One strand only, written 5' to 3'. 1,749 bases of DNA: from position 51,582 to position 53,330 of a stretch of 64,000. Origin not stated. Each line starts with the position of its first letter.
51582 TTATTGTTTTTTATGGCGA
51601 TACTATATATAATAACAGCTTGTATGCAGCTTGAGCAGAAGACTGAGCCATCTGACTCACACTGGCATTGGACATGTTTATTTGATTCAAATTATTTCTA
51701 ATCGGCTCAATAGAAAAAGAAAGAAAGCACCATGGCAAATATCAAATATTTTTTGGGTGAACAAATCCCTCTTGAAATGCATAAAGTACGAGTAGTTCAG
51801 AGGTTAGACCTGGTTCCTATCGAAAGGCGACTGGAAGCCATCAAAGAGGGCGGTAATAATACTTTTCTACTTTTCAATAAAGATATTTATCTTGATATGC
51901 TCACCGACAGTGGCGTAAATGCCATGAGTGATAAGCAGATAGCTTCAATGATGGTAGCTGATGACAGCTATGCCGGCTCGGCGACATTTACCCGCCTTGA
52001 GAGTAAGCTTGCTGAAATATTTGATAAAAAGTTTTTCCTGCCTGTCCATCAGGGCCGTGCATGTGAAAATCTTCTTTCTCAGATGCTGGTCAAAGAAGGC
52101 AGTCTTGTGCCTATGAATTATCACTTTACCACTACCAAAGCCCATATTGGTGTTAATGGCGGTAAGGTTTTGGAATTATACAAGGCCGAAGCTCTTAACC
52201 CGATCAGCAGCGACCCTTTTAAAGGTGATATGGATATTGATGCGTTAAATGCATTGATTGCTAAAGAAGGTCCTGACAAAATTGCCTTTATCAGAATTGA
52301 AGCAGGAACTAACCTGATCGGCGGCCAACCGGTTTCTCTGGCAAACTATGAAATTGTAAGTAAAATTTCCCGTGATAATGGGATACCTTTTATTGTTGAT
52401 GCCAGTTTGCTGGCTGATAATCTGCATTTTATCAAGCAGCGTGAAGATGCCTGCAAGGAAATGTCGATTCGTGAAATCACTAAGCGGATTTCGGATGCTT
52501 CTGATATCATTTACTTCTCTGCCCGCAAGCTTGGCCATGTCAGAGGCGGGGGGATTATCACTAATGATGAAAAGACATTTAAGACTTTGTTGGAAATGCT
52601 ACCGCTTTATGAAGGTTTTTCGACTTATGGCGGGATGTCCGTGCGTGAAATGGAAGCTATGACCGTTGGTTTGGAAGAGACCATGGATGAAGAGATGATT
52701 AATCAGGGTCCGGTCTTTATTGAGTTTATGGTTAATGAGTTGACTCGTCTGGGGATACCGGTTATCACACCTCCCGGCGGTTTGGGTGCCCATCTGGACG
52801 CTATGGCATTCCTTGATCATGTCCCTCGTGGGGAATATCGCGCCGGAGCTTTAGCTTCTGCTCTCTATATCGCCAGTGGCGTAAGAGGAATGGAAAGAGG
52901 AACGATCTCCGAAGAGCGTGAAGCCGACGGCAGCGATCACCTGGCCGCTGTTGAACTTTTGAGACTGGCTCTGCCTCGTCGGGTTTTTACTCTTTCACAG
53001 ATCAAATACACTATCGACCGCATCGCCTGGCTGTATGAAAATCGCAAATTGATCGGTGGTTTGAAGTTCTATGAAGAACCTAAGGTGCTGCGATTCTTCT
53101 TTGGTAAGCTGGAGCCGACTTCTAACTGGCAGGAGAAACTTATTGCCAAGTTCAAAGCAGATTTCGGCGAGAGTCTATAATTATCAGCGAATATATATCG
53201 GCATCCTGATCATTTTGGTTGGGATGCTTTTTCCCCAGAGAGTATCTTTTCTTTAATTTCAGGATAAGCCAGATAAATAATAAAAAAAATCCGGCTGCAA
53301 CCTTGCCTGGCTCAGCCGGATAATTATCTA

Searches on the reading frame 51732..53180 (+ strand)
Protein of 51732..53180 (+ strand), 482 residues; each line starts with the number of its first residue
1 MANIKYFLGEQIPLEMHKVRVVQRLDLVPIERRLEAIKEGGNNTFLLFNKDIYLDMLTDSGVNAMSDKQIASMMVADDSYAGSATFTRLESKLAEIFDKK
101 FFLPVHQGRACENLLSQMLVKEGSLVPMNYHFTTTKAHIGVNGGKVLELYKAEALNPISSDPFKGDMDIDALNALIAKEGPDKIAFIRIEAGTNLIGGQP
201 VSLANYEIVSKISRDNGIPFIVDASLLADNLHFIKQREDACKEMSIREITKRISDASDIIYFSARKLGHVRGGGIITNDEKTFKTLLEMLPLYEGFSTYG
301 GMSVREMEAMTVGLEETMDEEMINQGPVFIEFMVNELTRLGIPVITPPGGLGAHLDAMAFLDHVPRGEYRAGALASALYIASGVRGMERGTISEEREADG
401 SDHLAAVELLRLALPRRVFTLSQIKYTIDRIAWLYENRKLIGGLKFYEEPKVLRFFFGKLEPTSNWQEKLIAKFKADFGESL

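Call 3: search_protein_families(library=pfam, proteins=[window:51732-53180:+], max_evalue=0.01)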
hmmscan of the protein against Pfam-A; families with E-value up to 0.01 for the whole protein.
window:51732-53180:+ (482 aa): 1 family
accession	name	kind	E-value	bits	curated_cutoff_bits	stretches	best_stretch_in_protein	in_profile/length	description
PF01212.27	Beta_elim_lyase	-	3e-45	155.2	27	1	55-425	1-283/288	Beta-eliminating lyase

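Call 4: search_protein_families(library=ncbifam, proteins=[window:51732-53180:+], max_evalue=0.01)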
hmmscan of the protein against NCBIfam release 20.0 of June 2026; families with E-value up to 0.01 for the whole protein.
window:51732-53180:+ (482 aa): 5 families
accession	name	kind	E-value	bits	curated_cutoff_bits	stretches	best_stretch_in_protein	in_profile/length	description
NF009709.0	PRK13238.1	subfamily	8e-171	568.8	285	1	10-464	5-462/463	tryptophanase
TIGR02618.1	tyr_phenol_ly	equivalog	1.7e-123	412.9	720.7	1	15-460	2-449/450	tyrosine phenol-lyase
NF053783.1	TphnTnaApg1401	equivalog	1.4e-105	353.9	750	1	15-461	7-455/457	tryptophanase TnaA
TIGR02617.1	tnaA_trp_ase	equivalog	2.4e-96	323.5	825.8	1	15-462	5-466/467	tryptophanase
NF041359.1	GntG_guanitoxin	subfamily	0.00036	19.8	230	1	63-225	18-175/343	GntG family PLP-dependent aldolase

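Call 11: find_homologous_proteins(query=window:51732-53180:+, max_evalue=1e-50)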
Query window:51732-53180:+ (482 aa): 8000 proteins with E <= 1e-50 among 8000 candidates; the best 120 are listed.
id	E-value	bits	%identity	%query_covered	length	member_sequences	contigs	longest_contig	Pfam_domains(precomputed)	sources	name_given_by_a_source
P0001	7.8e-287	970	88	100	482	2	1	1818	PF01212.28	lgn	-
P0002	1.6e-282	955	87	100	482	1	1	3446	PF01212.28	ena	-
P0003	3.1e-280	948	87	100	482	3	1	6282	PF01212.28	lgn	-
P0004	2.7e-275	931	85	100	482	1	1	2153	PF01212.28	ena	-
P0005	5.3e-274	927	85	100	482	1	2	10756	PF01212.28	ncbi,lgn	-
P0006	4.7e-271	917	83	100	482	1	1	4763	PF01212.28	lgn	-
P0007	2.1e-270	915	84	100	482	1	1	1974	PF01212.28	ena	-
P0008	2.6e-270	915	84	100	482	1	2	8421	PF01212.28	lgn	-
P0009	3.2e-270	915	83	100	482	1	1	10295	PF01212.28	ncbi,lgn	-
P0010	1.3e-269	913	84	100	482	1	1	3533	PF01212.28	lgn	-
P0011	3.5e-269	911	83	100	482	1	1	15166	PF01212.28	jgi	-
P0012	3.8e-268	908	83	100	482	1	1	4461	PF01212.28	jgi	jgi:tryptophanase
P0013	4.1e-268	908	83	100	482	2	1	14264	PF01212.28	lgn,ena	-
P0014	7.3e-268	907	82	100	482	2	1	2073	PF01212.28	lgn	-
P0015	3.1e-267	905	82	100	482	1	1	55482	PF01212.28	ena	-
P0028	2.4e-263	892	82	100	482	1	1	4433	PF01212.28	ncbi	-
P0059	3.4e-256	869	86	93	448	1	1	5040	PF01212.28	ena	-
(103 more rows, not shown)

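Call 12: find_encoding_contigs(protein=P0003, flank=6000, max_places=3)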
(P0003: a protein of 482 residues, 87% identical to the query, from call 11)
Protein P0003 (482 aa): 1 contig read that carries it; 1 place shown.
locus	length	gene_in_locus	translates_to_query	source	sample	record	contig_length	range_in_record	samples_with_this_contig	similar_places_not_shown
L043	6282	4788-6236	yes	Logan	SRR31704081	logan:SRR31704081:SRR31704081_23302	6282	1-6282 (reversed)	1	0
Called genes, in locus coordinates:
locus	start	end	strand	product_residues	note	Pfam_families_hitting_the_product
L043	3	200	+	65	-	?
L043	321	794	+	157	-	PF07977:FabA, PF22818:ApeI-like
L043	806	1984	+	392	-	PF27096:UvrC_M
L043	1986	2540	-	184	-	PF01252:Peptidase_A8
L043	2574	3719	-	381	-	PF07719:TPR_2 (faint), PF00515:TPR_1 (faint), PF13181:TPR_8 (faint), PF13414:TPR_11 (faint), PF13424:TPR_12 (faint), PF13428:TPR_14 (faint), PF21033:RMD1-3 (faint), PF13432:TPR_16 (weak), +3 more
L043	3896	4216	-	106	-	-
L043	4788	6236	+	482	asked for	PF01212:Beta_elim_lyase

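Call 13: find_encoding_contigs(protein=P0005, flank=6000, max_places=3)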
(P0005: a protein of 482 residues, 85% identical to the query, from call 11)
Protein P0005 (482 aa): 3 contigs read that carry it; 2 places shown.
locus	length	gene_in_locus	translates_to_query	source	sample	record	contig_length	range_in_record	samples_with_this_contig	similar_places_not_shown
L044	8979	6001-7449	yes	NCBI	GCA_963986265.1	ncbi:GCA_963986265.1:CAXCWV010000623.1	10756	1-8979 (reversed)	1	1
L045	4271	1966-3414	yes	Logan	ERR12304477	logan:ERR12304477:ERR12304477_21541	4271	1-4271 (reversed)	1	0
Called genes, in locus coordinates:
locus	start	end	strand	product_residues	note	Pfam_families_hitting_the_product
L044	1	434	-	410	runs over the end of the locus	PF13593:SBF_like (weak), PF01758:SBF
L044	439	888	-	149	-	PF01451:LMWPc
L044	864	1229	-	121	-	PF12840:HTH_20 (weak), PF01022:HTH_5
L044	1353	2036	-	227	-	PF03358:FMN_red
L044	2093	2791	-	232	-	PF02683:DsbD_TM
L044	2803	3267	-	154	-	PF13098:Thioredoxin_2, PF00085:Thioredoxin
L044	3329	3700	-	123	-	PF08859:DGC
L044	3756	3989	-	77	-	PF13192:Thioredoxin_3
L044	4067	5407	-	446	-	PF03773:ArsP_1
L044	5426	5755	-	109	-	PF09339:HTH_IclR (faint), PF12840:HTH_20, PF01022:HTH_5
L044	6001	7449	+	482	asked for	PF01212:Beta_elim_lyase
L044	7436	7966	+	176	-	PF13527:Acetyltransf_9 (faint), PF00583:Acetyltransf_1, PF13673:Acetyltransf_10, PF13508:Acetyltransf_7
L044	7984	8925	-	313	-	PF01261:AP_endonuc_2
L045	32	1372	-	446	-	PF03773:ArsP_1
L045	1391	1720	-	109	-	PF09339:HTH_IclR (faint), PF12840:HTH_20, PF01022:HTH_5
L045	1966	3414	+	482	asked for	PF01212:Beta_elim_lyase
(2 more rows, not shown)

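Call 14: find_encoding_contigs(protein=P0002, flank=6000, max_places=3)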
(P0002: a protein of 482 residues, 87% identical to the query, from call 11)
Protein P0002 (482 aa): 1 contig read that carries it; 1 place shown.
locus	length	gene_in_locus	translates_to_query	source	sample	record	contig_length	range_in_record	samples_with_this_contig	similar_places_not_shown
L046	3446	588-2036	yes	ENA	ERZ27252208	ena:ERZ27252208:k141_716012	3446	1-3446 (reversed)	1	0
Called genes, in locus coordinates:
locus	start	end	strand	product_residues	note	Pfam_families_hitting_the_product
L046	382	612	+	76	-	-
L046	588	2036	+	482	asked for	PF01212:Beta_elim_lyase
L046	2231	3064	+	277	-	PF07963:N_methyl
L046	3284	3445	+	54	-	?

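Call 18: find_related_loci(query=window:51732-53180:+, collection=metagenome_contigs, flank=4000)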
Query window:51732-53180:+ (482 aa) in metagenome_contigs; peptide patterns used: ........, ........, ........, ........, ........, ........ (x = any residue, [..] = any of these).
369 stretches matched a pattern; 235 encode a relative of the query (tblastn E <= 1e-3); the best 80 are kept; 80 distinct loci.
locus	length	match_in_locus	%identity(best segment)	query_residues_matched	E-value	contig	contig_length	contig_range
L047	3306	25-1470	85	1-482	0e+0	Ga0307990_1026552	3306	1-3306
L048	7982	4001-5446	82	1-482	0e+0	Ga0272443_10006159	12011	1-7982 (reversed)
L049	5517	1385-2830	82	1-482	0e+0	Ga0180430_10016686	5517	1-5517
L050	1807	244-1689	82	1-482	0e+0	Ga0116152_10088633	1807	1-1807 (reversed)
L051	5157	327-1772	81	1-482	0e+0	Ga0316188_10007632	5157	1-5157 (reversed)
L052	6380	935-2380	80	1-482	0e+0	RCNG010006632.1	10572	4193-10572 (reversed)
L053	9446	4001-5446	80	1-482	0e+0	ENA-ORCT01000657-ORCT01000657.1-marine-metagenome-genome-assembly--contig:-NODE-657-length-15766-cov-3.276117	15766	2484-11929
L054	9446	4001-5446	81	1-482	0e+0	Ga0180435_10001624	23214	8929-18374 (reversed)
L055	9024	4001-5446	81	1-482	0e+0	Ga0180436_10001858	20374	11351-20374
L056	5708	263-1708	80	1-482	0e+0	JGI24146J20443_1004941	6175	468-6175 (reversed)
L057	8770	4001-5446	80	1-482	0e+0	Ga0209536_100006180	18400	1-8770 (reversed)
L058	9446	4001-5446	80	1-482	0e+0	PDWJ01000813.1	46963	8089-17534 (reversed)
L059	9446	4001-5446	79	1-482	0e+0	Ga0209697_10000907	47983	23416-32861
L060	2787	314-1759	79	1-482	0e+0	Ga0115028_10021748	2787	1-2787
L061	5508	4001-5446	68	1-482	0e+0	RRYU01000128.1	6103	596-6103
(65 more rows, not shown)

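Call 20: find_encoding_contigs(protein=P0001, flank=3000, max_places=3)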
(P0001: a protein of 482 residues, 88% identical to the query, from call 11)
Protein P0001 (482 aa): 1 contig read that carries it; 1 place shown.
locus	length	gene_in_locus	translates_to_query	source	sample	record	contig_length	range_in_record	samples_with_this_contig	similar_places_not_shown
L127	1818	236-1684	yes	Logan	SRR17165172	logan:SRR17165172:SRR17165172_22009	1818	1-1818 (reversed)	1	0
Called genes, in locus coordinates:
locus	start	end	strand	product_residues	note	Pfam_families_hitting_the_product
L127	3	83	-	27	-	?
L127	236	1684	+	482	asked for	PF01212:Beta_elim_lyase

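Call 21: find_encoding_contigs(protein=P0004, flank=3000, max_places=3)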
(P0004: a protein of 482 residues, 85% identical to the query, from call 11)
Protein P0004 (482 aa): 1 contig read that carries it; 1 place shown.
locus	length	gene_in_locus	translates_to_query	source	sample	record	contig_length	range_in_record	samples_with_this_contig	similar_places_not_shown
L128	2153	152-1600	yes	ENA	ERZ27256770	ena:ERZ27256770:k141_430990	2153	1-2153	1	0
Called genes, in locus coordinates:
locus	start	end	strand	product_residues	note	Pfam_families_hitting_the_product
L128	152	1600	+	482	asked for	PF01212:Beta_elim_lyase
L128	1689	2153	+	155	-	?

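Call 22: find_encoding_contigs(protein=P0008, flank=5000, max_places=3)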
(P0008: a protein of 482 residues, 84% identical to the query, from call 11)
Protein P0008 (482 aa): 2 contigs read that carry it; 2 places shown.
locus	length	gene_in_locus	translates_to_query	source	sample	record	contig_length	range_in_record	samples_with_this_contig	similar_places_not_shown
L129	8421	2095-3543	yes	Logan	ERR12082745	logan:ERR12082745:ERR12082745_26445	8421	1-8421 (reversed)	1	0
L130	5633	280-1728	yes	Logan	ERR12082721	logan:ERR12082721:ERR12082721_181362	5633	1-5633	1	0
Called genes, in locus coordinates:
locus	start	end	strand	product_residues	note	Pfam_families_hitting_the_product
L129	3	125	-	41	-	?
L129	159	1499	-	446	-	PF03773:ArsP_1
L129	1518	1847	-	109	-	PF12840:HTH_20 (weak), PF01022:HTH_5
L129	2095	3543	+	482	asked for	PF01212:Beta_elim_lyase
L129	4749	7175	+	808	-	PF03065:Glyco_hydro_57, PF12055:DUF3536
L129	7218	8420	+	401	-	?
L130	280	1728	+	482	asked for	PF01212:Beta_elim_lyase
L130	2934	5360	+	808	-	PF03065:Glyco_hydro_57, PF12055:DUF3536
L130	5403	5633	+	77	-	?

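Call 23: find_encoding_contigs(protein=P0010, flank=3000, max_places=3)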
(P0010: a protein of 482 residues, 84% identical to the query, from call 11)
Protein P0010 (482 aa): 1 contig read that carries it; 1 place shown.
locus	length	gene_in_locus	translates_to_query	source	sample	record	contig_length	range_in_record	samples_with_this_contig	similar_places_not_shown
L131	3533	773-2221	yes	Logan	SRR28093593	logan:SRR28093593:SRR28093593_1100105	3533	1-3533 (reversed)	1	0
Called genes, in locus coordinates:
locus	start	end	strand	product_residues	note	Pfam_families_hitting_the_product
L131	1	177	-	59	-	?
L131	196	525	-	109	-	PF12840:HTH_20 (weak), PF01022:HTH_5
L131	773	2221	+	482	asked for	PF01212:Beta_elim_lyase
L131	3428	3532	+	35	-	?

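Call 26: find_encoding_contigs(protein=P0059, flank=4000, max_places=3)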
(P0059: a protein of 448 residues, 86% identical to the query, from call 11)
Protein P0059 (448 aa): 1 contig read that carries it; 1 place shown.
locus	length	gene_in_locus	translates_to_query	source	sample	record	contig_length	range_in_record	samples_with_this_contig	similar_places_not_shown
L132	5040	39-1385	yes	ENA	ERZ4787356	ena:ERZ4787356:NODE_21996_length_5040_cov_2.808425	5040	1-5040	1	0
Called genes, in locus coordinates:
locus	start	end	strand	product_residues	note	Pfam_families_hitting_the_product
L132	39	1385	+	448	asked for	PF01212:Beta_elim_lyase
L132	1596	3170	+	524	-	PF01676:Metalloenzyme, PF06415:iPGM_N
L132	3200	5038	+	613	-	?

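Call 27: find_encoding_contigs(protein=P0007, flank=3000, max_places=3)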
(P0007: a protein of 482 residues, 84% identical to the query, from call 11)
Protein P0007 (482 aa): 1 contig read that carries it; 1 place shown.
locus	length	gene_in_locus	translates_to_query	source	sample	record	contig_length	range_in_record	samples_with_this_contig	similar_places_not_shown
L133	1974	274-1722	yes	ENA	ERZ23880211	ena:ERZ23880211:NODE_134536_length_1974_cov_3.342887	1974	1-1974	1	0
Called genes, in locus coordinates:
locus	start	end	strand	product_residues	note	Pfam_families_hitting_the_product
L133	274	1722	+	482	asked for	PF01212:Beta_elim_lyase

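Call 38: search_solved_structures(query=window:51732-53180:+, max_evalue=1e-20)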
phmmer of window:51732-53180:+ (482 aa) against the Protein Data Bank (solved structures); distinct sequences matched with E-value up to 1e-20: 21.
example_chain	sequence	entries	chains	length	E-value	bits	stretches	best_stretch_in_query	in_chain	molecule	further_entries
2ez1_A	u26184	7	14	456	6.3e-108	364.8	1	12-459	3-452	Tyrosine phenol-lyase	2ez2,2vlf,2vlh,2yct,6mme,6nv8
1tpl_A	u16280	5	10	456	8.6e-108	364.4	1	12-459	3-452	TYROSINE PHENOL-LYASE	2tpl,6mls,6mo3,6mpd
6dur_A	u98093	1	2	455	9.6e-108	364.2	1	13-459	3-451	Tyrosine phenol-lyase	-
2ycn_A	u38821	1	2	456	2.3e-107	363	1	12-459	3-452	TYROSINE PHENOL-LYASE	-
2ycp_A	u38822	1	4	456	5.7e-107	361.7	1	12-459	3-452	TYROSINE PHENOL-LYASE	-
1c7g_A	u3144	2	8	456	5.8e-107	361.7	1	12-459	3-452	TYROSINE PHENOL-LYASE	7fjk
7tcs_A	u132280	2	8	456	5.9e-107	361.6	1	12-459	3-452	Tyrosine phenol-lyase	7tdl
2yhk_A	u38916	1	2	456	7.9e-107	361.2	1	12-459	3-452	TYROSINE PHENOL-LYASE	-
9j3u_A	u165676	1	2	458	8.1e-107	361.2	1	12-460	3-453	Tyrosine phenol-lyase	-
6dvx_A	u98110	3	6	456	1.1e-106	360.8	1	12-459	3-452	Tyrosine phenol-lyase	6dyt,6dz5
6dxv_A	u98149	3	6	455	1.2e-106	360.6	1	13-459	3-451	Tyrosine phenol-lyase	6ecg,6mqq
1ax4_A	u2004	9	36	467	4.1e-85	289.6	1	15-463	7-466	TRYPTOPHANASE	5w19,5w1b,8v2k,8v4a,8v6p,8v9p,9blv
9dy7_A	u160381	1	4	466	4.3e-85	289.5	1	15-463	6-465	Tryptophanase (with internal aldimine) | Tryptophanase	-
8sbg_A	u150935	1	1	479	8e-84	285.4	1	6-461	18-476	Tryptophanase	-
8sij_A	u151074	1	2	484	4.5e-83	282.9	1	15-463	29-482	Tryptophanase 1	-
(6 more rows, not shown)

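Call 41: search_solved_structures(query=window:51732-53180:+, max_evalue=1e-100, show_alignments=1)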
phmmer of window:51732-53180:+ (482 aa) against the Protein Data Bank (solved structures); distinct sequences matched with E-value up to 1e-100: 11.
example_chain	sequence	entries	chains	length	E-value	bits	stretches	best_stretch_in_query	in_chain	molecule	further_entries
2ez1_A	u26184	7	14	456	6.3e-108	364.8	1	12-459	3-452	Tyrosine phenol-lyase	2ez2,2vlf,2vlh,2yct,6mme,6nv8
1tpl_A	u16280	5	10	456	8.6e-108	364.4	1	12-459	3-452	TYROSINE PHENOL-LYASE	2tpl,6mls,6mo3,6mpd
6dur_A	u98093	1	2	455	9.6e-108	364.2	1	13-459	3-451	Tyrosine phenol-lyase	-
2ycn_A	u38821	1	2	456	2.3e-107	363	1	12-459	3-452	TYROSINE PHENOL-LYASE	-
2ycp_A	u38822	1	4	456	5.7e-107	361.7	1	12-459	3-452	TYROSINE PHENOL-LYASE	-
1c7g_A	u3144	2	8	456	5.8e-107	361.7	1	12-459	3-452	TYROSINE PHENOL-LYASE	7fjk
7tcs_A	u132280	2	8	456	5.9e-107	361.6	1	12-459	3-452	Tyrosine phenol-lyase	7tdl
2yhk_A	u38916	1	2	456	7.9e-107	361.2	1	12-459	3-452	TYROSINE PHENOL-LYASE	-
9j3u_A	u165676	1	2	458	8.1e-107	361.2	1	12-460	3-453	Tyrosine phenol-lyase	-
6dvx_A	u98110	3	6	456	1.1e-106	360.8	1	12-459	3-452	Tyrosine phenol-lyase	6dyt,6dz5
6dxv_A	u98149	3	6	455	1.2e-106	360.6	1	13-459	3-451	Tyrosine phenol-lyase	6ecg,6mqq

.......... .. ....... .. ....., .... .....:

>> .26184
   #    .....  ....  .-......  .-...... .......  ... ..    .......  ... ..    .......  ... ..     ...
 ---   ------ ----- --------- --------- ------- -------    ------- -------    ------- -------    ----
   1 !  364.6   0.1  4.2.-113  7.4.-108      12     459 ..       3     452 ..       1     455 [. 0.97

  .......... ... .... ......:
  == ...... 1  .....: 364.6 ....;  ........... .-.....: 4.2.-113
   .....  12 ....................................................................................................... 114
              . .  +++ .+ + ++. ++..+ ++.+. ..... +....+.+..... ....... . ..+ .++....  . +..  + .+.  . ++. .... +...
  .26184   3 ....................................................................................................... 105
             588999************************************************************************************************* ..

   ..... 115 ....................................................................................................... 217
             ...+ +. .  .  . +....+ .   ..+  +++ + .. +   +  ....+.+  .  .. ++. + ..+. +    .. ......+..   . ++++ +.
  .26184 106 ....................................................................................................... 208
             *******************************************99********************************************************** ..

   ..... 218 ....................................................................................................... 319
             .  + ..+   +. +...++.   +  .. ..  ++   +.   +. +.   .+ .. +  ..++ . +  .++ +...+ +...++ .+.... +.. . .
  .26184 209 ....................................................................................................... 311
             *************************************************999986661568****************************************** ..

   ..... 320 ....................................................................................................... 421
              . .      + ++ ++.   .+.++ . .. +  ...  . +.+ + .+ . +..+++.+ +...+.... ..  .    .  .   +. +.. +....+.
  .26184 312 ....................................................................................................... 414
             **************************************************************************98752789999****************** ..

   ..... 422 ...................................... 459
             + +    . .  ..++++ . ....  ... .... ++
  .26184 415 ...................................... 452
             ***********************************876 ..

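Call 56: find_encoding_contigs(protein=P0028, flank=4000, max_places=3)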
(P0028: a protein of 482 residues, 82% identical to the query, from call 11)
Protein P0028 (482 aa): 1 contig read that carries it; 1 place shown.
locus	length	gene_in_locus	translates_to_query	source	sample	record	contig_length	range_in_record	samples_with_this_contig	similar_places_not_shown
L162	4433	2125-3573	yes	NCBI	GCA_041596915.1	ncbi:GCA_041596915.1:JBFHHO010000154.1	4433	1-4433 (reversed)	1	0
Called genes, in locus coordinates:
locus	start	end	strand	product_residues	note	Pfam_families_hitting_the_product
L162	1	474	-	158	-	?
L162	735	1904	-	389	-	PF01053:Cys_Met_Meta_PP, PF00155:Aminotran_1_2 (weak), PF01212:Beta_elim_lyase (faint)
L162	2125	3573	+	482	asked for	PF01212:Beta_elim_lyase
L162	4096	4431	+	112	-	?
